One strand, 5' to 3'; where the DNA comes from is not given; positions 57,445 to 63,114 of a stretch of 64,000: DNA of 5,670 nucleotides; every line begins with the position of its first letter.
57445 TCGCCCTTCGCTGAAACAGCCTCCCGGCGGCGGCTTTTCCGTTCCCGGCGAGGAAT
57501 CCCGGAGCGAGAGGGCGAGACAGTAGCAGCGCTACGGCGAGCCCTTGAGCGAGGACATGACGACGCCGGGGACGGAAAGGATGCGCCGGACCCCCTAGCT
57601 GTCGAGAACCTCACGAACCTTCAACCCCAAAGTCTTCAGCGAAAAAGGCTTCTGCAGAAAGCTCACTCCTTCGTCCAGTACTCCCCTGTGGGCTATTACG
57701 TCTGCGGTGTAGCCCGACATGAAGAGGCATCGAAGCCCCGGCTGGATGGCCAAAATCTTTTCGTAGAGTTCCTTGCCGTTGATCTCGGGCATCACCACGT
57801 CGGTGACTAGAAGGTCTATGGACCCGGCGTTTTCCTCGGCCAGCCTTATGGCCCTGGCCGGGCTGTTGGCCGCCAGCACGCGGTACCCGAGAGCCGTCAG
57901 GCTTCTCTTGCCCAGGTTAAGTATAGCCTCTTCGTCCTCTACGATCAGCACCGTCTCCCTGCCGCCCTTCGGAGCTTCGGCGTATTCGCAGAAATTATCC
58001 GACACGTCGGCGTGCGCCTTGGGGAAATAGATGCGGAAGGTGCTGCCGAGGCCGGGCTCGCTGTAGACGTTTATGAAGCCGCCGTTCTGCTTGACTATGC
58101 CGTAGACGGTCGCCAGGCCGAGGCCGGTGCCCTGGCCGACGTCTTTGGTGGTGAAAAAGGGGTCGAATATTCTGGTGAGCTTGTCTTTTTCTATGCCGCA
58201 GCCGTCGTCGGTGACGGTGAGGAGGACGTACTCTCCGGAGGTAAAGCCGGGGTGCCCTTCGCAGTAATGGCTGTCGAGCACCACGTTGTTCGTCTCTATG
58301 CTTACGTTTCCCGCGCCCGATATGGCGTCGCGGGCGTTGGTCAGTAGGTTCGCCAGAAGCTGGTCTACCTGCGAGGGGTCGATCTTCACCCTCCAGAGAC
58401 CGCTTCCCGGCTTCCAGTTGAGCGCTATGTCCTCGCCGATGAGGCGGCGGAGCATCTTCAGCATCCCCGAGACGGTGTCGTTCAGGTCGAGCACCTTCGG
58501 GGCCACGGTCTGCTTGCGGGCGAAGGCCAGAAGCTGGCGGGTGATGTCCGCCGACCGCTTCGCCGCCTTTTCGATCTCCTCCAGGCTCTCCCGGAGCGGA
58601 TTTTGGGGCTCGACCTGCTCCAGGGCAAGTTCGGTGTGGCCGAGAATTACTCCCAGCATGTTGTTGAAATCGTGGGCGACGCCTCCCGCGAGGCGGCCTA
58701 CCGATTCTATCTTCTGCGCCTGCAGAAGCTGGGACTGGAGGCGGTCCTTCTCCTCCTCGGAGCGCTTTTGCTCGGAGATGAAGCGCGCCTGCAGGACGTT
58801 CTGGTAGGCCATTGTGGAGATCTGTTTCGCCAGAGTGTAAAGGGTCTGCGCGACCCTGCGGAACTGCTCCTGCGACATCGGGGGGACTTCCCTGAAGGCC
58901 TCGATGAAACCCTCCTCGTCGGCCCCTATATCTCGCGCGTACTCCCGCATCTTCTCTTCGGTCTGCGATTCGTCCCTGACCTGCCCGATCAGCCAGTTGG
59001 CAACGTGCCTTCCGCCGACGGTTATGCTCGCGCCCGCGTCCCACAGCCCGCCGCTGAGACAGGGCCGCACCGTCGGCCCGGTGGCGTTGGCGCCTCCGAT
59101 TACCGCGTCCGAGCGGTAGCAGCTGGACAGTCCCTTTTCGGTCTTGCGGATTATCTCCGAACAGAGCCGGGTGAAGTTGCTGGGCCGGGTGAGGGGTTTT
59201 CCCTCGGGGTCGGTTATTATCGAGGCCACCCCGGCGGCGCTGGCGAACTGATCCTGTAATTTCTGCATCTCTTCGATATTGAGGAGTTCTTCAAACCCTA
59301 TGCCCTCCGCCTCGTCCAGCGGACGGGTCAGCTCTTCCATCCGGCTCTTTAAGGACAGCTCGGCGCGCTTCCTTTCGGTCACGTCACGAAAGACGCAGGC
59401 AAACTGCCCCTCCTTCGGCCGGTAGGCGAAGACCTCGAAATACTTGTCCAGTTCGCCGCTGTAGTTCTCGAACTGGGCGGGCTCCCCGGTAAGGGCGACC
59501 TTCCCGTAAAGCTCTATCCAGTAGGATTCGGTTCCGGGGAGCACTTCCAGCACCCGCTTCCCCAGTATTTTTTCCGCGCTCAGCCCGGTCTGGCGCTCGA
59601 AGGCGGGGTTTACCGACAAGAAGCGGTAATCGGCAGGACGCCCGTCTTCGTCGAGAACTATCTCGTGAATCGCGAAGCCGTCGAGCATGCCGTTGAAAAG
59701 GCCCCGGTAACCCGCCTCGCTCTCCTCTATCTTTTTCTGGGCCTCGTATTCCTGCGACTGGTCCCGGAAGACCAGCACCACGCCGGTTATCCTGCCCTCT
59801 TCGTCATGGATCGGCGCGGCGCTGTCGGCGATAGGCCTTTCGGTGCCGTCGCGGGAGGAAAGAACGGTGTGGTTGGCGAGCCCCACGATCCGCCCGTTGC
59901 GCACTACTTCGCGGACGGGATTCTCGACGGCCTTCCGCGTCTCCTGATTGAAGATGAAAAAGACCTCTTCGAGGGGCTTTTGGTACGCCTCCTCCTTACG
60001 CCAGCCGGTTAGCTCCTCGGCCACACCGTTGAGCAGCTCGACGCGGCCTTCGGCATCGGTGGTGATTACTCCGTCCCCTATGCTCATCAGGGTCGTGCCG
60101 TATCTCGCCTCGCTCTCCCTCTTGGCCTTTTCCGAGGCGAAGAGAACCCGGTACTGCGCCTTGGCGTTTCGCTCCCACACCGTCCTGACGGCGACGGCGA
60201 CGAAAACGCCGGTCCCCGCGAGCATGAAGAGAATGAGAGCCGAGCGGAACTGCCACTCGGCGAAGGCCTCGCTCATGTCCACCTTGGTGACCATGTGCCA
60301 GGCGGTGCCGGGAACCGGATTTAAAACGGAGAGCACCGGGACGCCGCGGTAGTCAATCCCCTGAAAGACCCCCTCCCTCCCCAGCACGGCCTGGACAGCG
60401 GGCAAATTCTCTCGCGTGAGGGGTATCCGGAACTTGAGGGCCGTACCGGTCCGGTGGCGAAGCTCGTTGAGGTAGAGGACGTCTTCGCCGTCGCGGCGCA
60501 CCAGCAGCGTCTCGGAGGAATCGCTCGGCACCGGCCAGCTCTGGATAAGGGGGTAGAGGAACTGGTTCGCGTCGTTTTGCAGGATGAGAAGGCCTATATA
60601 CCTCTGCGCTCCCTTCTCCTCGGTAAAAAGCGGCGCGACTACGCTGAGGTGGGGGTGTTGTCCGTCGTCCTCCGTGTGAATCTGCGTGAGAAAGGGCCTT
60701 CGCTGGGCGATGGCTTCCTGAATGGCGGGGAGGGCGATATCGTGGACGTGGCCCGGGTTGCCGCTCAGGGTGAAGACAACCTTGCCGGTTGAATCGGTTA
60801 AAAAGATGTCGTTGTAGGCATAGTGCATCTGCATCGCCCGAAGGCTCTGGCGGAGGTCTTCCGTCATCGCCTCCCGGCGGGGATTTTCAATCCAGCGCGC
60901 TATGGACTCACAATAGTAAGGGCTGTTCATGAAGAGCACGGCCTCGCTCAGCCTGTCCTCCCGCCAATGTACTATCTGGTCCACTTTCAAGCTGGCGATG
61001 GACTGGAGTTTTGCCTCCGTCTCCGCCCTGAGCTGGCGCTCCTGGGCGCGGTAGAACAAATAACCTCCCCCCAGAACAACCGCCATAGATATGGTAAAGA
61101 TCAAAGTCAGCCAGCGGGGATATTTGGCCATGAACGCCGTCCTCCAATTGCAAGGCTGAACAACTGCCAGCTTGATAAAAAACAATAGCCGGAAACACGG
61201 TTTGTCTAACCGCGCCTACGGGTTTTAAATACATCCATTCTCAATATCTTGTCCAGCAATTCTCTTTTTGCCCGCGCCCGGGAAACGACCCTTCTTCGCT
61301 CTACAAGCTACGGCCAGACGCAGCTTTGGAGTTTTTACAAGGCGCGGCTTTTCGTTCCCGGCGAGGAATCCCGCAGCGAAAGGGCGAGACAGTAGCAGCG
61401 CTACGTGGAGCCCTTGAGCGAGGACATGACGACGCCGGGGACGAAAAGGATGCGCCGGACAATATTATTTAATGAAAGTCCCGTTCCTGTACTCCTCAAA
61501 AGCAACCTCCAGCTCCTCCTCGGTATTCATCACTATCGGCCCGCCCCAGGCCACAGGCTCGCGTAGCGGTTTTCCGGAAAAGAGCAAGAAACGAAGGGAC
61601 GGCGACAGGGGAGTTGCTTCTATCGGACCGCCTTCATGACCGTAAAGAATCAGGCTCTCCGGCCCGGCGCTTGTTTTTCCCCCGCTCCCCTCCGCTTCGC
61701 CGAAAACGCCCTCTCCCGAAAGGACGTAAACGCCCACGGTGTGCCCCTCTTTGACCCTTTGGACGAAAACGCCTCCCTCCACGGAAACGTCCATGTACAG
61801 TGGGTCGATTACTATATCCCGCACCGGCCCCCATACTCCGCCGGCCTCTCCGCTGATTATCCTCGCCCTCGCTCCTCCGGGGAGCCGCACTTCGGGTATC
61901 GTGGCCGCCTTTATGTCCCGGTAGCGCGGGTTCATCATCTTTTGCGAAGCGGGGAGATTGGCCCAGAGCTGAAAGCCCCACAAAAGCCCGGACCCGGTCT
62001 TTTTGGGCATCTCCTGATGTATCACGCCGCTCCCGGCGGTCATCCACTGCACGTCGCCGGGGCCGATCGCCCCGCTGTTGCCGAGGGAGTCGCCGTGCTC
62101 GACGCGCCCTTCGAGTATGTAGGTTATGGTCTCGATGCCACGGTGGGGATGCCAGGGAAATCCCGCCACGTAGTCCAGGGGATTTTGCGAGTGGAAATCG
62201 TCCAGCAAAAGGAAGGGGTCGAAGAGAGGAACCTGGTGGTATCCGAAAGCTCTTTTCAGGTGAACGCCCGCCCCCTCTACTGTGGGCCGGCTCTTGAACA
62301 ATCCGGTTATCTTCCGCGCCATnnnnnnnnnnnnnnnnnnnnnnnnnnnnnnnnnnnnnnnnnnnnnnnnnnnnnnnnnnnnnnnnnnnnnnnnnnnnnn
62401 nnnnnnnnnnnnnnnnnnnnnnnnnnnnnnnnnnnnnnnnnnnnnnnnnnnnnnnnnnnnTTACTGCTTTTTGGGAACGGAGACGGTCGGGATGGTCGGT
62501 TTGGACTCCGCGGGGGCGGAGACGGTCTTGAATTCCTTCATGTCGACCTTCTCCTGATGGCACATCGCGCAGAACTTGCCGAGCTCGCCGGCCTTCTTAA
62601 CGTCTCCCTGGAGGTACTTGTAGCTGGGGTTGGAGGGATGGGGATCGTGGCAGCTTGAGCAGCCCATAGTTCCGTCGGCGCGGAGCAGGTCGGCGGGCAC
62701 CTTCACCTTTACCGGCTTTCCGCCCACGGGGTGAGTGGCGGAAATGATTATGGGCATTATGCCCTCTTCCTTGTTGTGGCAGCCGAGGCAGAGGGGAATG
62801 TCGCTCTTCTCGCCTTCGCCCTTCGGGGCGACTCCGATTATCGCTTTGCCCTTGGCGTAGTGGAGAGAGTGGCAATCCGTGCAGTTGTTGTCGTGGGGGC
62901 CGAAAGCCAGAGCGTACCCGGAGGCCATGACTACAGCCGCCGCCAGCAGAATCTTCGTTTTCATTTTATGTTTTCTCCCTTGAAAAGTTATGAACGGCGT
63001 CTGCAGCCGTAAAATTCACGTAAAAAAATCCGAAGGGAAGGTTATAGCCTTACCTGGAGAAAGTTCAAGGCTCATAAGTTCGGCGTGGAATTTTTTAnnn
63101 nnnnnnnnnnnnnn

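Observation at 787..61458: Dispersed hairpin-forming intergenic repeat family: one conserved core inside three different self-complementary arm types, usually docked 2-11 nt after a stop codon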

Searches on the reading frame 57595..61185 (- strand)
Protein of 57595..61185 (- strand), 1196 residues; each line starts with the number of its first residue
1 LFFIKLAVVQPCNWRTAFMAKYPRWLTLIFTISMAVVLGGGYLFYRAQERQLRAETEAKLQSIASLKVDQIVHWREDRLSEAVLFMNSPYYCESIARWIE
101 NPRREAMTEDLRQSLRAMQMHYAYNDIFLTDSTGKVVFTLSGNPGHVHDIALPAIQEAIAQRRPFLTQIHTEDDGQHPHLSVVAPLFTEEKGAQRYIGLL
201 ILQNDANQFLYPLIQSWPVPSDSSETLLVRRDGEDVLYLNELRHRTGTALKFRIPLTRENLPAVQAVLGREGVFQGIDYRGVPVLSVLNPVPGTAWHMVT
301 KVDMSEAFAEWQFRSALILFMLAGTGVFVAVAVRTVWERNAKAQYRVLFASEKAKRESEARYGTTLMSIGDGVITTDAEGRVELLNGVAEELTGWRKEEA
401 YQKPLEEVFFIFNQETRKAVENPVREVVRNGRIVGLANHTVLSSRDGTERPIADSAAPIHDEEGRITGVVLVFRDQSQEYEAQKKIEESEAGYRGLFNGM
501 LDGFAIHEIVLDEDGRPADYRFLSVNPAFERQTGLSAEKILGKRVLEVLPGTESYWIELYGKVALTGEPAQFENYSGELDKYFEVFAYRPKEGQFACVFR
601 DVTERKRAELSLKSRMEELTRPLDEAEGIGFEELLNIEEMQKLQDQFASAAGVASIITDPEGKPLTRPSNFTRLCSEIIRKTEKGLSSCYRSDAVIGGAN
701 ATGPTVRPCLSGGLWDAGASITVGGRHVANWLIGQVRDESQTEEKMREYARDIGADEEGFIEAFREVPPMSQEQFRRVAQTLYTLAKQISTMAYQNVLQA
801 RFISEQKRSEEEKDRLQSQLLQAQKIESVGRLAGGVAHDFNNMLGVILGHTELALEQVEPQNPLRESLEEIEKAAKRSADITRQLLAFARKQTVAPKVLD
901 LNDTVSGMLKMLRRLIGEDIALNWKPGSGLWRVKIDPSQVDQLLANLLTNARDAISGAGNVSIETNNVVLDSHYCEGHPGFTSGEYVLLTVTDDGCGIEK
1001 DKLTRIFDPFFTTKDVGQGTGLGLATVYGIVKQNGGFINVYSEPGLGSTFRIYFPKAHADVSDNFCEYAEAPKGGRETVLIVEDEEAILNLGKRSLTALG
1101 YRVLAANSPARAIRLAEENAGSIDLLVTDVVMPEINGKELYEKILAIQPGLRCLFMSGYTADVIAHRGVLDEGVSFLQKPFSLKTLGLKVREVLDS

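Call 19: search_protein_families(library=pfam, proteins=[window:57595-61185:-])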
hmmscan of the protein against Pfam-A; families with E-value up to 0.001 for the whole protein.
window:57595-61185:- (1196 aa): 10 families
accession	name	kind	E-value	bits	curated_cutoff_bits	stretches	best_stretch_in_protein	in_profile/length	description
PF10114.15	PocR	-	5.8e-51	172.9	23.9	1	633-794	1-162/162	Sensory domain found in PocR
PF08448.16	PAS_4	-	6.1e-25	88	23.1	2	368-480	3-109/110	PAS fold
PF02518.31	HATPase_c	-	4e-22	79.2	26.4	1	936-1057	2-110/111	Histidine kinase-, DNA gyrase B-, and HSP90-like ATPase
PF00989.32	PAS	-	3.1e-20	72.7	22.6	1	365-475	6-112/113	PAS fold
PF00072.30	Response_reg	-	6.9e-17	62.1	30.2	1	1079-1187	1-107/111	Response regulator receiver domain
PF13426.13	PAS_9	-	4.2e-15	56.3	27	1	371-478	2-103/103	PAS domain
PF13188.13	PAS_8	-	2.2e-10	40.5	21.8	1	493-550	3-48/65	PAS domain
PF00512.31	HisKA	-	4.2e-09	36.8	26.9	1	830-892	3-64/66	His Kinase A (phospho-acceptor) domain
PF02743.24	dCache_1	-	1.3e-06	28.6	45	1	108-300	48-239/240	Cache domain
PF08447.18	PAS_3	-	5.3e-06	27.1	25.6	0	386-470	5-86/89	PAS fold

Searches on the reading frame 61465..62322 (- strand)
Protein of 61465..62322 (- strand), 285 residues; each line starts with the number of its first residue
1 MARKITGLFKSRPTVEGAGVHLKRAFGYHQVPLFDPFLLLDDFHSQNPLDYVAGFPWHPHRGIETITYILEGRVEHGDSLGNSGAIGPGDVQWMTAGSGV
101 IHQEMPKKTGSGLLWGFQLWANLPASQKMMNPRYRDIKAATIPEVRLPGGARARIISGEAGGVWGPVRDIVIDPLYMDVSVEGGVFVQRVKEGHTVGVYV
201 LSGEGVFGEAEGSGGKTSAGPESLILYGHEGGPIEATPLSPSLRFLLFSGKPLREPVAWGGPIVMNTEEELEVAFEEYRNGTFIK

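Call 19: search_protein_families(library=pfam, proteins=[window:61465-62322:-])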
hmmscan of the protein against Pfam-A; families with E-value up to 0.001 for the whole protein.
window:61465-62322:- (285 aa): 2 families
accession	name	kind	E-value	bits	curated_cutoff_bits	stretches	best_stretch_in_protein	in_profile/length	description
PF02678.22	Pirin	-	1.1e-34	119.1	26.1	1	20-120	2-107/108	Pirin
PF05726.19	Pirin_C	-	3.4e-23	82.4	27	1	176-283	1-102/103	Pirin C-terminal cupin domain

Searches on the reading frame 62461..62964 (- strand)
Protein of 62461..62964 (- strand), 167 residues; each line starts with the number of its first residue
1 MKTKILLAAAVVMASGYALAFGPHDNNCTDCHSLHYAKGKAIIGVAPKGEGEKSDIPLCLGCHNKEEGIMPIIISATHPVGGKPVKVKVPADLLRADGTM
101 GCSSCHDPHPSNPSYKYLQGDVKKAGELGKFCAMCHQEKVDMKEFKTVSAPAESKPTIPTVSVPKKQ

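Call 19: search_protein_families(library=pfam, proteins=[window:62461-62964:-])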
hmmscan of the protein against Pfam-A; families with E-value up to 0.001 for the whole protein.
window:62461-62964:- (167 aa): 4 families
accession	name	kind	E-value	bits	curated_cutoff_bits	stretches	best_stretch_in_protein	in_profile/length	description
PF09699.15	Paired_CXXCH_1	-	1.3e-11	44.4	20.6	2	101-139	8-39/41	Doubled CXXCH motif (Paired_CXXCH_1)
PF14522.11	Cytochrome_C7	-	1.7e-09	37.8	24.8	1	98-142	12-54/67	Cytochrome c7 and related cytochrome c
PF22113.1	Mtrc-MtrF_II-IV_dom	-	7.3e-05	22.8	30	0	59-140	84-167/176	Outer membrane cytochrome MtrC/MtrF-like, domains II/IV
PF14537.11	Cytochrom_c3_2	-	0.0005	20.9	25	0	25-113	6-71/79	Cytochrome c3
